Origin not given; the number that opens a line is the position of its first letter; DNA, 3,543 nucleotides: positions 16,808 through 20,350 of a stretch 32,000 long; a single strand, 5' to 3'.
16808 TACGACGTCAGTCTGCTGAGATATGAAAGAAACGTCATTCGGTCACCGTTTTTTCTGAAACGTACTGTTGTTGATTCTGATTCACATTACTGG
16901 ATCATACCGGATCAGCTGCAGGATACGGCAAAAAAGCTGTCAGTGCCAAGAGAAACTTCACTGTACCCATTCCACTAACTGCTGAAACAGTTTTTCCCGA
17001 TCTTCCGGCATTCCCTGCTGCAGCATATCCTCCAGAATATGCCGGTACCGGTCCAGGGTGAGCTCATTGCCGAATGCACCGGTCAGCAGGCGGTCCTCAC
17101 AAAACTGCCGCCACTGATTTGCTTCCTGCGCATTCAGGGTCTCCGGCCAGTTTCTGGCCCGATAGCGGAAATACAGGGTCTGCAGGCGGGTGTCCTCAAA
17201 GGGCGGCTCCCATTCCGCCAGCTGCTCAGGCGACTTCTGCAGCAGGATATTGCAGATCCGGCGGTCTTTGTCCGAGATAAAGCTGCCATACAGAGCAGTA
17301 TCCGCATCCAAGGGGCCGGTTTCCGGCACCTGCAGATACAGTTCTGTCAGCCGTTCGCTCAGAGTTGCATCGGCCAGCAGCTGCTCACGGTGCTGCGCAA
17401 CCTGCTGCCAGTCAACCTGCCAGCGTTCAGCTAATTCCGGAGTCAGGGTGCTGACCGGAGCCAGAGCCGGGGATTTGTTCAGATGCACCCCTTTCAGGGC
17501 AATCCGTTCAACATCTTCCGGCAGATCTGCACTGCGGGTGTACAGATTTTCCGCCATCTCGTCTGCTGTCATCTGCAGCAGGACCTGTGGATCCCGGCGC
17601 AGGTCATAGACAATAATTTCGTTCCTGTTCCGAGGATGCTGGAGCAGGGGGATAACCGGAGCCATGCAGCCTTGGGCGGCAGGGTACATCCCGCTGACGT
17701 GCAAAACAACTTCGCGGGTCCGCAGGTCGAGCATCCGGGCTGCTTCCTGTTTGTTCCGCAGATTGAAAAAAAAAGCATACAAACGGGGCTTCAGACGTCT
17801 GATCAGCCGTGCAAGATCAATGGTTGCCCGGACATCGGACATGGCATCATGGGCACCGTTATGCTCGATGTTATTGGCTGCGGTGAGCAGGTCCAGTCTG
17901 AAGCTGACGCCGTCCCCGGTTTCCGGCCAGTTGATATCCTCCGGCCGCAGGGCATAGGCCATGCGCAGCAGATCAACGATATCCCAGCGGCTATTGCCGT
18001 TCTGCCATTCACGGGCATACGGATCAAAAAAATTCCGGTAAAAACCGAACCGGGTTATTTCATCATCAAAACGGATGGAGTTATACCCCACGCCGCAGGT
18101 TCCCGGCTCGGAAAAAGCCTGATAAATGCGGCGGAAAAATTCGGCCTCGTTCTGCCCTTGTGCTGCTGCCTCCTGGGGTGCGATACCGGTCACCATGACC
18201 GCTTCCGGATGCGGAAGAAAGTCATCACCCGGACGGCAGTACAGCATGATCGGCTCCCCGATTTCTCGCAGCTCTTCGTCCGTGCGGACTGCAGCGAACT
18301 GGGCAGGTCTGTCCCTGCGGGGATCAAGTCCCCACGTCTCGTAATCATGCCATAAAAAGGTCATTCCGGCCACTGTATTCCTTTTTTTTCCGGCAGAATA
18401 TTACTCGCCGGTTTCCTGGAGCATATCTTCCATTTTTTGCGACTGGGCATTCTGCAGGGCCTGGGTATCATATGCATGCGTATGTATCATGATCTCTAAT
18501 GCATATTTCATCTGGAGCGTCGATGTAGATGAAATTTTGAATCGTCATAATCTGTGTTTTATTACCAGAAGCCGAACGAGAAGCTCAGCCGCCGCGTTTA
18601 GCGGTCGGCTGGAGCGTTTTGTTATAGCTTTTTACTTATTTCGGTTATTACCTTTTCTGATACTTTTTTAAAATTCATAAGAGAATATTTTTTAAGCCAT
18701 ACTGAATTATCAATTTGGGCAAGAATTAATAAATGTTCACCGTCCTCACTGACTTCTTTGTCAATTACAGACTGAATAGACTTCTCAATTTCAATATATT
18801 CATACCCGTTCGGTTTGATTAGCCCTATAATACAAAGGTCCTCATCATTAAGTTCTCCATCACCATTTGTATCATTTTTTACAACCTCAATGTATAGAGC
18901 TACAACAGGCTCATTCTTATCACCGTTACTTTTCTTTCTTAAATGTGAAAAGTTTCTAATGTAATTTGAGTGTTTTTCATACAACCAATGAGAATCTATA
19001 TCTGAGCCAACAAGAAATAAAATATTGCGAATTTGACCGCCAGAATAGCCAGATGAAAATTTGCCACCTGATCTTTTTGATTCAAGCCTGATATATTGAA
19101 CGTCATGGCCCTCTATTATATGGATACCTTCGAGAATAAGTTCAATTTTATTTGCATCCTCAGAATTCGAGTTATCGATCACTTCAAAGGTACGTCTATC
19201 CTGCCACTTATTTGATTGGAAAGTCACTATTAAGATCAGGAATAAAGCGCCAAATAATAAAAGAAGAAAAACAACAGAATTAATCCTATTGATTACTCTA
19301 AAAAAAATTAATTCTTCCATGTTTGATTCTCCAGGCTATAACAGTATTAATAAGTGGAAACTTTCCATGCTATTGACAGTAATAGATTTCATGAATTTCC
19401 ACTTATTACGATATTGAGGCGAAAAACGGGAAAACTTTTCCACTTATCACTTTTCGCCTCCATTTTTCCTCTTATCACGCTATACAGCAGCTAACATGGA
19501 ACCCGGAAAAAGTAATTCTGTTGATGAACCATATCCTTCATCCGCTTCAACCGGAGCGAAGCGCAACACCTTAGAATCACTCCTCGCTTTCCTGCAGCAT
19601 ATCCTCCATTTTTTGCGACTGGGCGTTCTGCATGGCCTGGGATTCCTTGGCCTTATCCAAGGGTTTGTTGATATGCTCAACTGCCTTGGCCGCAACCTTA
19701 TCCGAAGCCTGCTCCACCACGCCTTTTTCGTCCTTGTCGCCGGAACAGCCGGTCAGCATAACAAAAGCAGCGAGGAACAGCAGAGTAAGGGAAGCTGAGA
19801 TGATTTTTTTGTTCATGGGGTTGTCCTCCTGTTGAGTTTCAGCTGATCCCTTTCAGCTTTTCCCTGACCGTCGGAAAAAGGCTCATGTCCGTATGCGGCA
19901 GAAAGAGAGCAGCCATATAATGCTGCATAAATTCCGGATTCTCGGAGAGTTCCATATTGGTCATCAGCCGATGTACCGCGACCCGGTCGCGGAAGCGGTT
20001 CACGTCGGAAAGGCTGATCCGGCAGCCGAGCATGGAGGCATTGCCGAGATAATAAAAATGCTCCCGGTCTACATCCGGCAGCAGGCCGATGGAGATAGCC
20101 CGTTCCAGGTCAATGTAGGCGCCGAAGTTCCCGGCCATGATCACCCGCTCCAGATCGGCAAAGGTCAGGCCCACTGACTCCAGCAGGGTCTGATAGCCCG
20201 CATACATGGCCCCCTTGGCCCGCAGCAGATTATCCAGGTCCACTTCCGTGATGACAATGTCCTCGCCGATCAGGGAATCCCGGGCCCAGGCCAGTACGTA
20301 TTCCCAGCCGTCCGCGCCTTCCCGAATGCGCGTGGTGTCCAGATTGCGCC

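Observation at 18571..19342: Integron-type gene cassette with a textbook 57-nt attC, with no integrase in sight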

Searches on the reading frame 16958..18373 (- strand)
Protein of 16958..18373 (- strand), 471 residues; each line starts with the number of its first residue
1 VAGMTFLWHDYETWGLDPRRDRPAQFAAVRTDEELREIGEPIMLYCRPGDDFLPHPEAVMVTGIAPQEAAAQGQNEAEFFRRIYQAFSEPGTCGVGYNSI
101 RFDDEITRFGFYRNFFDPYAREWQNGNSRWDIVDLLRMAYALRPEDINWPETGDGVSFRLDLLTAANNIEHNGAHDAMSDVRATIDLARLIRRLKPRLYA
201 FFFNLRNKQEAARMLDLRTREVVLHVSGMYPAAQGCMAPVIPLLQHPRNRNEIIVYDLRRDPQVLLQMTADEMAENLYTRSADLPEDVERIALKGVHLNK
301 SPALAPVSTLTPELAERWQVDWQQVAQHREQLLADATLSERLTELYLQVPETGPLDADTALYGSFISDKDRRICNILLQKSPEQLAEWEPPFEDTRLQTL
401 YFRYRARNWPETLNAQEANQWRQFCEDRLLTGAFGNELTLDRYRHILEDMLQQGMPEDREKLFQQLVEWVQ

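Call 7: search_protein_families(library=pfam, proteins=[window:16958-18373:-], max_evalue=0.01)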
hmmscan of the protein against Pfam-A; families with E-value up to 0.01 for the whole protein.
window:16958-18373:- (471 aa): 2 families
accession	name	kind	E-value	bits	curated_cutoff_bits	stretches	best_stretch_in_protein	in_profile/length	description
PF08411.15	Exonuc_X-T_C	-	1.5e-90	303.4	27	1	206-471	1-268/269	Exonuclease C-terminal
PF00929.31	RNase_T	-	6.8e-27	95.4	24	1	7-187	1-163/164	Exonuclease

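Call 14: find_related_loci(query=window:16958-18373:-, collection=genome_contigs, flank=8000)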
Query window:16958-18373:- (471 aa) in genome_contigs; peptide patterns used: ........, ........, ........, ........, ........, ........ (x = any residue, [..] = any of these).
599 stretches matched a pattern (row limit reached: there are more); 584 encode a relative of the query (tblastn E <= 1e-3); the best 80 are kept; 80 distinct loci.
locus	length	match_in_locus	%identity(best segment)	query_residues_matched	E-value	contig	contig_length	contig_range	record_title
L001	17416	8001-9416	79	1-471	0e+0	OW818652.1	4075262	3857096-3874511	Candidatus Electrothrix laxa isolate HOU-scMAG genome assembly, chromosome: 1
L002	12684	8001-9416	77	1-471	0e+0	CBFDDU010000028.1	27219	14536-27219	MAG TPA_asm: uncultured Candidatus Electrothrix sp. isolate SRR26215675_binner123_Refined_103 genome assembly, contig: E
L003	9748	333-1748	78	1-471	0e+0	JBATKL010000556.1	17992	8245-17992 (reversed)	MAG: Candidatus Electrothrix sp. isolate MFD10219_ilm_asm_bin13 k127_53718, whole genome shotgun sequence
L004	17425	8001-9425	72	1-471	0e+0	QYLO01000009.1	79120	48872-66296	MAG: Candidatus Electrothrix gigas isolate AU1_5 NODE_9_length_79120_cov_69.7526, whole genome shotgun sequence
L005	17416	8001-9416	72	1-471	0e+0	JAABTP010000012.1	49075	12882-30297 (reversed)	MAG: Desulfobulbaceae bacterium isolate S24.Bin023 NODE_12_length_49075_cov_12.159047, whole genome shotgun sequence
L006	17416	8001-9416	68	1-470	0e+0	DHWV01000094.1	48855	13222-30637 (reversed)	MAG TPA_asm: Desulfobulbaceae bacterium UBA5173 UBA5173_contig_10570, whole genome shotgun sequence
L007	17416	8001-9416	63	1-471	0e+0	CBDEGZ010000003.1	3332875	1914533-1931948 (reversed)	MAG: Gammaproteobacteria bacterium isolate d4f7fdc9-f89b-4174-bf1d-6ce48d75cc49 genome assembly, contig: contig_3, whole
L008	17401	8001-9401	68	1-468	0e+0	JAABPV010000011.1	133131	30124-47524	MAG: Desulfobulbaceae bacterium isolate S01.Bin068 NODE_1_length_133131_cov_8.622063, whole genome shotgun sequence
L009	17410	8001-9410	64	1-470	0e+0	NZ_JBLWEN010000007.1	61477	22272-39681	Candidatus Electronema sp. JM S1CJMS.75040, whole genome shotgun sequence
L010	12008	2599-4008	59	3-470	0e+0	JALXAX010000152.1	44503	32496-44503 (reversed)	MAG: Thiotrichaceae bacterium isolate T2_metabat2_scaf2bin.050 T2_NODE_485_length_44503_cov_3.984023, whole genome shotg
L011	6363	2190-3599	60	3-470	0e+0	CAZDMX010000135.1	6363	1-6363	MAG TPA_asm: uncultured Thiothrix sp. isolate binchicken_co24_84 genome assembly, contig: NODE_5767_length_6363_cov_5.25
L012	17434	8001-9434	59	1-471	0e+0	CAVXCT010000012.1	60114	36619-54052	MAG: uncultured Gammaproteobacteria bacterium isolate MFD03551.bin.1.110 genome assembly, contig: contig_16851, whole ge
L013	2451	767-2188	58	1-471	0e+0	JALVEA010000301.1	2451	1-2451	MAG: Thiotrichaceae bacterium isolate 134-614_metabat2_scaf2bin.076 134-614_scaffold_46867_c1, whole genome shotgun sequ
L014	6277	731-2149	58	1-470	0e+0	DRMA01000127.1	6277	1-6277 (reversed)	MAG TPA_asm: Thiothrix sp. isolate HyVt-477 HyVt-477_k145_259948, whole genome shotgun sequence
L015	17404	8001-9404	60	5-471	0e+0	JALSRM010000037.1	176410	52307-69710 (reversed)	MAG: Gammaproteobacteria bacterium isolate 356-308_metabat1_scaf2bin.068 356-308_scaffold_28_c1, whole genome shotgun se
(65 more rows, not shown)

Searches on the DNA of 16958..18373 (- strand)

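Call 65: search_with_rna_model(model_id=R1, sources=[L001, L002, L003, L004, L005, L006, L007, L008, L009, L010, L012, L015, L016, L017, L019, L020, L021, L022, L023, L024, L028, L029, L030, L032, L033, L034, L038, L039, L043, L044, L045, L046, L047, L048, L050, L052, L053, L056, L060, L061, L062, L063, L064, L065, L067, L068, L069, L071, L072, L074, L075, L076, L077, L078, L080], filters=default, max_evalue=10)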
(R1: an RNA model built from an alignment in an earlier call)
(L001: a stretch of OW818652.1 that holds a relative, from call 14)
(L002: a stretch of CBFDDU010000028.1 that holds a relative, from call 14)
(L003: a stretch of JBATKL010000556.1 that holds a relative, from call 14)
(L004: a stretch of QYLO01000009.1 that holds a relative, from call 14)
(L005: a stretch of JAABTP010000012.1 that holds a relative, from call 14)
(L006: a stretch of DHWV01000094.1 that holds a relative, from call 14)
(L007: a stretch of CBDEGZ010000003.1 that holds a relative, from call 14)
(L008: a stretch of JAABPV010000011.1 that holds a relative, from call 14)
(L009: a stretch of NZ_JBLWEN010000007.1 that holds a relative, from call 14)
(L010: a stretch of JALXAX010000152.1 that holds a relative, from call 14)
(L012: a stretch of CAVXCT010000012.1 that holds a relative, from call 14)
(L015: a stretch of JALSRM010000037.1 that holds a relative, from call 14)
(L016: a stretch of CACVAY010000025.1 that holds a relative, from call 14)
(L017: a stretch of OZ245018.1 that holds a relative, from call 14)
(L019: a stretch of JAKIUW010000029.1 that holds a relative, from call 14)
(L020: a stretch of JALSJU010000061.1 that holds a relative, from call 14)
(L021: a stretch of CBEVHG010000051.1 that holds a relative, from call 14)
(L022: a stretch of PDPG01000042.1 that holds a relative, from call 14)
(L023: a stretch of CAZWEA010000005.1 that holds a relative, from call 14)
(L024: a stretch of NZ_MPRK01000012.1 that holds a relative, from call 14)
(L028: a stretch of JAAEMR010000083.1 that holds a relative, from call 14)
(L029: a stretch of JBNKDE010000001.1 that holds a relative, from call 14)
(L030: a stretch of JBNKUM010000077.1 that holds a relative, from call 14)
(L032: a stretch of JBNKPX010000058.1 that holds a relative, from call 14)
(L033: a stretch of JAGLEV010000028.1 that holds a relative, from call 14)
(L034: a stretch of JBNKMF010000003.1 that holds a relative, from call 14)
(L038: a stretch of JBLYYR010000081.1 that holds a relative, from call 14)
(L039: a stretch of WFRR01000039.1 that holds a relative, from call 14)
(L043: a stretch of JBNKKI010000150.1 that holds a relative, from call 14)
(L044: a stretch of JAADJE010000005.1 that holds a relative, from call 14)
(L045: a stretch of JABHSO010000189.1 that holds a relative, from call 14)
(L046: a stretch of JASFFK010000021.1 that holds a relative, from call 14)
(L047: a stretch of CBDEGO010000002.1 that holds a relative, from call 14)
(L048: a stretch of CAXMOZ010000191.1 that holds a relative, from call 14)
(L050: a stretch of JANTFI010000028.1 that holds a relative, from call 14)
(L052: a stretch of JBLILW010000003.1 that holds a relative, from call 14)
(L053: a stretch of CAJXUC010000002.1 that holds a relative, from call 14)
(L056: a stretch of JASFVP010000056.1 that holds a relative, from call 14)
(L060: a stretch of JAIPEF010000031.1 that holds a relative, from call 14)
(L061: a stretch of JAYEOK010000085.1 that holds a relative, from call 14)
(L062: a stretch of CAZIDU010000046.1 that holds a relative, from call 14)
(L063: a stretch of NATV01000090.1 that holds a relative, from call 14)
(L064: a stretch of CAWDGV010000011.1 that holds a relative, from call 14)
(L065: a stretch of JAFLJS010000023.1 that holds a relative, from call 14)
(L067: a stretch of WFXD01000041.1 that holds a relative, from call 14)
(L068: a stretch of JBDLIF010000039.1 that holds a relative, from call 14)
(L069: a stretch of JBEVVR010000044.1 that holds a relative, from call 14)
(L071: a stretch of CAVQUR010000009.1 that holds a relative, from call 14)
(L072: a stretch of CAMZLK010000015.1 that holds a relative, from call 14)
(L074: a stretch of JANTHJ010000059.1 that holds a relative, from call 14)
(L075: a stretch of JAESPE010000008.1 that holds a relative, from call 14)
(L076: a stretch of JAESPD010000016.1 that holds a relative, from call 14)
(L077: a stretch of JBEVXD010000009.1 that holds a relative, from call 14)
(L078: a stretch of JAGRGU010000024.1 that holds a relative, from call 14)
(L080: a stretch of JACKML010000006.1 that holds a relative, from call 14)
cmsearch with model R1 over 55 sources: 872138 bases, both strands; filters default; matches with E-value up to 10: 4.
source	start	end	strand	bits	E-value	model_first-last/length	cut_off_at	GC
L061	10525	10612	-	26.6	0.0043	1-81/81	no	0.49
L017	5027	5143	+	25.6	0.0074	1-81/81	no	0.46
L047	6617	6717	-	17.4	0.81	1-81/81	no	0.5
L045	3496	3551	-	13.3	8.3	1-81/81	no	0.46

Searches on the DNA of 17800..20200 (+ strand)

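Call 6: search_dna_similar(query=window:17800-20200:+, collection=ecoli_genomes, mode=near, max_rows=20)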
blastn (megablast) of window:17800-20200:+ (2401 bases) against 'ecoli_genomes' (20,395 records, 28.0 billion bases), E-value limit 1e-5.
No match.

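Call 64: search_with_rna_model(model_id=R1, sources=[L082, L083, L084, L085, L087, L088, L091, L092, L093], filters=off, max_evalue=10, show_alignments=6)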
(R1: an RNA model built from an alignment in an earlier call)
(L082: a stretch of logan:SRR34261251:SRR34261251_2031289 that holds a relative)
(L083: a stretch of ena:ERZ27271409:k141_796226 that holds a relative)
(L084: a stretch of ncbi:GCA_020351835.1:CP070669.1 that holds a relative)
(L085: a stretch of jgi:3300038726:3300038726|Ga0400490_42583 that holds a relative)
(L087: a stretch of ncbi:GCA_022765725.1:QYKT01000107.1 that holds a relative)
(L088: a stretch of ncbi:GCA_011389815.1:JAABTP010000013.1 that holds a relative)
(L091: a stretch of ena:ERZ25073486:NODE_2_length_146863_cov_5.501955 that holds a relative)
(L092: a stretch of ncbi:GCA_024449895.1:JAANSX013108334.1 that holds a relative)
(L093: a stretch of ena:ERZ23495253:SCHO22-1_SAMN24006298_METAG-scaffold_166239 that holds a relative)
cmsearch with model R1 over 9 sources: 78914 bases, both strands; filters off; matches with E-value up to 10: 6.
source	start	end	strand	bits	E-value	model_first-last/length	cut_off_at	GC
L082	1651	1710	+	15.6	0.2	1-81/81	no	0.6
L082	2543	2599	+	12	1.6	1-81/81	no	0.51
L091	1954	2034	+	11.6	2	1-81/81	no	0.51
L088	3963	3988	+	10.2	4.5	1-81/81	no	0.35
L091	3849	3867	+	9.7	6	1-81/81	no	0.47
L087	2057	2076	-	9.5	6.5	1-81/81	no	0.4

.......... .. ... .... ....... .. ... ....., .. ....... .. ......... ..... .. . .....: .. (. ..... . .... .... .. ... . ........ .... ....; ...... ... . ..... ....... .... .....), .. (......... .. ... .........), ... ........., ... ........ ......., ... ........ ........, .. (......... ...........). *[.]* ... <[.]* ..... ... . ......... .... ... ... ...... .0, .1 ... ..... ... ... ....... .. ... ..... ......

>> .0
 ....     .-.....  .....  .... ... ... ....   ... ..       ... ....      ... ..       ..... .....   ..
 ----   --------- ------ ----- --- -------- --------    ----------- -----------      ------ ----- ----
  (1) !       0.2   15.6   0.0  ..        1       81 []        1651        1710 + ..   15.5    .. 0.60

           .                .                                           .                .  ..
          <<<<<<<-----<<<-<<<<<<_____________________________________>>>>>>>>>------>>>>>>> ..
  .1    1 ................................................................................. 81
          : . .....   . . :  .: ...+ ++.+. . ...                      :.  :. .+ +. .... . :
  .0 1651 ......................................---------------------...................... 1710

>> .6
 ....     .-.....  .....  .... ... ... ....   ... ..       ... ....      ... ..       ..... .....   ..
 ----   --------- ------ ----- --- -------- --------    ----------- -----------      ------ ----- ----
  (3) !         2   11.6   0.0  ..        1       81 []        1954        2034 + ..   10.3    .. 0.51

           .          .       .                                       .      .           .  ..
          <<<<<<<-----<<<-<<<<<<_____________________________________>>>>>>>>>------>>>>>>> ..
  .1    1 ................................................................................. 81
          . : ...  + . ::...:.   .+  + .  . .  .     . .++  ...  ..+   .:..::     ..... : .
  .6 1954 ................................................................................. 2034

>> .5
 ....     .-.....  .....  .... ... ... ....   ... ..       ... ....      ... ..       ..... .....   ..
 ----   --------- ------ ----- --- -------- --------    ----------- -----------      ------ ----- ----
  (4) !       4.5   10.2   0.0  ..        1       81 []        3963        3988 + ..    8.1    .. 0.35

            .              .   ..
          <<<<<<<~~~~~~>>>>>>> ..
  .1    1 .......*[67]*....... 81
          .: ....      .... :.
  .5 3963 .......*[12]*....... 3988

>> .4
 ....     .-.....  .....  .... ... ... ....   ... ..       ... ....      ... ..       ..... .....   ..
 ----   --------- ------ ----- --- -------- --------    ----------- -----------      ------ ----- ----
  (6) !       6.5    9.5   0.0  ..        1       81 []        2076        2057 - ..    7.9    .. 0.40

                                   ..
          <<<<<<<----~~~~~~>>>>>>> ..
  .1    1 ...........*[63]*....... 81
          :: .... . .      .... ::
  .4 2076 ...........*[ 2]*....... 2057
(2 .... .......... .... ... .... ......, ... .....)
